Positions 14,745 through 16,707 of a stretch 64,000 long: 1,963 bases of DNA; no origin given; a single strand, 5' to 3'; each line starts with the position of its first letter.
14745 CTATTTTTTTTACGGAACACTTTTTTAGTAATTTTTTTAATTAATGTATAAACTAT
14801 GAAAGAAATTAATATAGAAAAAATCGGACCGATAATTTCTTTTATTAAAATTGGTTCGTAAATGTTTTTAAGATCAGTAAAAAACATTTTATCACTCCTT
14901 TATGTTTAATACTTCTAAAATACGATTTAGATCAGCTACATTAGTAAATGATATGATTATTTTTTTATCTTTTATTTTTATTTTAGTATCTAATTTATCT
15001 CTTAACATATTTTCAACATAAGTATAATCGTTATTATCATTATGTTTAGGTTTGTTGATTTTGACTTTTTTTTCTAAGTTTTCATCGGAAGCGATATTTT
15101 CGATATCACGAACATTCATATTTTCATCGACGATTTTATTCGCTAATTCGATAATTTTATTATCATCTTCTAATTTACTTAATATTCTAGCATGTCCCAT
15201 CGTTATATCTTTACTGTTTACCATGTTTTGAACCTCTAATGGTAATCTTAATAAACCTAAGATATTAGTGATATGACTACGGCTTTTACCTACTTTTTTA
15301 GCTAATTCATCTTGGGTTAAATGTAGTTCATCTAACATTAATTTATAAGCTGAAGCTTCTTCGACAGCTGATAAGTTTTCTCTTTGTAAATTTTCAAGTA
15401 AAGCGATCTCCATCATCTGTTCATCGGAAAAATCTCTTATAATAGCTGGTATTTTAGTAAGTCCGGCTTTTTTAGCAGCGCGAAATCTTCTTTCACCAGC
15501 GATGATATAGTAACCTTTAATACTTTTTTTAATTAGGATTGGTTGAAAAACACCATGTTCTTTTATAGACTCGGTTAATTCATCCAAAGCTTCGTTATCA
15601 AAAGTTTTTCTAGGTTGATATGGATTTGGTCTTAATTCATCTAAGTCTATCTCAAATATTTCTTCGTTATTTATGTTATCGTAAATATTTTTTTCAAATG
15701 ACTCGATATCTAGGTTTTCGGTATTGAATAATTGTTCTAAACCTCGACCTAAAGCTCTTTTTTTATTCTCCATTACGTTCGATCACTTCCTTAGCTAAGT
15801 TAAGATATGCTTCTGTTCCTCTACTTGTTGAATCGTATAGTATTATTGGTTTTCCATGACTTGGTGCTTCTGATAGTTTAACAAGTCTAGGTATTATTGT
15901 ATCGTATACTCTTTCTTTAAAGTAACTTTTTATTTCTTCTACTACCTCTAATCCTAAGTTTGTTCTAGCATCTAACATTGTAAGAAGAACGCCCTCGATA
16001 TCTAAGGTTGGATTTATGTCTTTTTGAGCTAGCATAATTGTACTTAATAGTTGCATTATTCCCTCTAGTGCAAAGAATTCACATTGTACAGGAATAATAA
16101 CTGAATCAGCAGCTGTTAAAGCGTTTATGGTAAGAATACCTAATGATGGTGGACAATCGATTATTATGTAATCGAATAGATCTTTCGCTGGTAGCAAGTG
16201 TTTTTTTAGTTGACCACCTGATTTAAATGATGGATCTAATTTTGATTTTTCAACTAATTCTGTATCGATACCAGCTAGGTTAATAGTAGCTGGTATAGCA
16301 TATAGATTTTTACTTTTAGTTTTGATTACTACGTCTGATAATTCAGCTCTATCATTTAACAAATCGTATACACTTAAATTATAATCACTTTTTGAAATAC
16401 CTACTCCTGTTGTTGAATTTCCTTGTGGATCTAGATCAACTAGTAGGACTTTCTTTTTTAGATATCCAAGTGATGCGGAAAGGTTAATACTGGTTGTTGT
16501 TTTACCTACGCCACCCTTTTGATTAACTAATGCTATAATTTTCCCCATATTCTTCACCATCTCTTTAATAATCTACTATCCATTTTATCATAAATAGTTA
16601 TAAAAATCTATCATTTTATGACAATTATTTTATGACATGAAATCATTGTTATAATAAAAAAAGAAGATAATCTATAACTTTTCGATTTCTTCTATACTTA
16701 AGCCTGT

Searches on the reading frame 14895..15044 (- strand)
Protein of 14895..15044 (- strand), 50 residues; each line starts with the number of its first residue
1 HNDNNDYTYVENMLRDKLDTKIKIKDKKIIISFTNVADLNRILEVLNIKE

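Call 14: search_protein_families(library=ncbifam, proteins=[window:14895-15044:-], max_evalue=10)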
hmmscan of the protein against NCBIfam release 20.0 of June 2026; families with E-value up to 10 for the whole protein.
seq(50 aa): 0 families

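Call 15: search_protein_families(library=pfam, proteins=[window:14895-15044:-], max_evalue=10)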
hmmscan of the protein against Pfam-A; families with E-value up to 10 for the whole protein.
seq(50 aa): 1 family
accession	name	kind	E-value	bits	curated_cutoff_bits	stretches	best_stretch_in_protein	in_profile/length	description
PF23552.2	ParB_C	-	9.4e-05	22.2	23.8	1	6-46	4-49/50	ParB dimerisation domain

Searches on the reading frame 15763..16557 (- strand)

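Call 7: search_protein_families(library=ncbifam, proteins=[window:15763-16557:-], max_evalue=0.01)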
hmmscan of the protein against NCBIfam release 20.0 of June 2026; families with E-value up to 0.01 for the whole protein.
window:15763-16557:- (264 aa): 27 families (the best 25 are shown)
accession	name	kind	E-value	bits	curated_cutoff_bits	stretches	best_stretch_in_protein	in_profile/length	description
NF041283.1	PrgP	equivalog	1.8e-30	106.3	400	1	4-228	1-228/297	ParA superfamily DNA segregation protein PrgP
NF041546.1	ParA_partition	equivalog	8.5e-30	103.8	180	2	7-66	1-61/203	ParA family partition ATPase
TIGR03453.1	partition_RepA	equivalog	1.4e-27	96.6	348.45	1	6-221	105-333/387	plasmid partitioning protein RepA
TIGR01969.1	minD_arch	subfamily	1.6e-26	93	201.75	1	7-260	2-232/251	cell division ATPase MinD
TIGR01968.1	minD_bact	equivalog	3.2e-20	72.6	212.9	1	6-259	2-237/261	septum site-determining protein MinD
NF010443.0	PRK13869.1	subfamily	1.8e-18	66.5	446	1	6-171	122-295/405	plasmid-partitioning protein RepA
NF010259.0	PRK13705.1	equivalog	1.2e-15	57.4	725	1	6-186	107-289/388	plasmid-partitioning protein SopA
TIGR03371.1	cellulose_yhjQ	equivalog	3e-13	49.8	157.85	2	6-46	2-42/246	cellulose biosynthesis protein BcsQ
TIGR01287.1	nifH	equivalog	4e-11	42.8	394.35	1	12-75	6-71/275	nitrogenase iron protein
TIGR01007.1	eps_fam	subfamily_domain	7.2e-11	42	108.05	1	5-147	17-146/204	polysaccharide biosynthesis tyrosine autokinase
TIGR03018.1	pepcterm_TyrKin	hypoth_equivalog_domain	1.4e-09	37.6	230.65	1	6-174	36-196/207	XrtA-associated tyrosine autokinase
NF008079.0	PRK10818.1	equivalog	3.3e-09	36.5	508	1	4-254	1-242/270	septum site-determining protein MinD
NF033200.1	F430_CfbC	exception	7.7e-09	35.3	402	1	8-73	3-65/260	Ni-sirohydrochlorin a,c-diamide reductive cyclase ATP-dependent reductase subunit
NF047398.1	AAA_KGGVGR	domain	2.2e-08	34.6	90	1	6-135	3-149/190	KGGVGR-motif variant AAA ATPase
NF009701.0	PRK13230.1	subfamily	1.1e-07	31.2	350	1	11-56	6-51/291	nitrogenase reductase-like protein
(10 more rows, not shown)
